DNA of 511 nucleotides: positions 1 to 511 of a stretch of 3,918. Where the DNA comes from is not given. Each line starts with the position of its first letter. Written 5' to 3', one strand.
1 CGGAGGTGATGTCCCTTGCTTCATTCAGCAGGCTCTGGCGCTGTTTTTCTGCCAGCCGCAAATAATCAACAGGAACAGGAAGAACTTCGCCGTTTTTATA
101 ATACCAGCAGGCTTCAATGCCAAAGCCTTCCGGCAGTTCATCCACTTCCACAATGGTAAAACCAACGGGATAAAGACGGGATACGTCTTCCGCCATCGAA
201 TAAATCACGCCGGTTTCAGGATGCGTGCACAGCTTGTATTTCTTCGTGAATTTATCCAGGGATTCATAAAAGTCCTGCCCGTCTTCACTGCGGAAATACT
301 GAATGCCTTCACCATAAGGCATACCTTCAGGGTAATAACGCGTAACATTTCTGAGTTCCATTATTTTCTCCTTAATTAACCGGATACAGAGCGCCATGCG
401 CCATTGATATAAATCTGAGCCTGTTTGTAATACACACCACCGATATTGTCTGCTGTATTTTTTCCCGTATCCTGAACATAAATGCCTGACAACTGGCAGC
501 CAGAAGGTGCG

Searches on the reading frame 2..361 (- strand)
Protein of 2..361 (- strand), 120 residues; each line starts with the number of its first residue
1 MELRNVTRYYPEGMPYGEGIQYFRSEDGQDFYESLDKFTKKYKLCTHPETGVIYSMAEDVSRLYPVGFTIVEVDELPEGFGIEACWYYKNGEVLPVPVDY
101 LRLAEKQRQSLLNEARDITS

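Call 28: search_protein_families(library=pfam, proteins=[window:2-361:-], max_evalue=0.01)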
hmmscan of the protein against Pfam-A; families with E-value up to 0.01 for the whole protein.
window:2-361:- (120 aa): 1 family
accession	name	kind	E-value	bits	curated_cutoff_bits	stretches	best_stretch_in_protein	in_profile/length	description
PF02413.22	Caudo_TAP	-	0.008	16.8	22.1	1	62-117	24-81/131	Caudovirales tail fibre assembly protein, lambda gpK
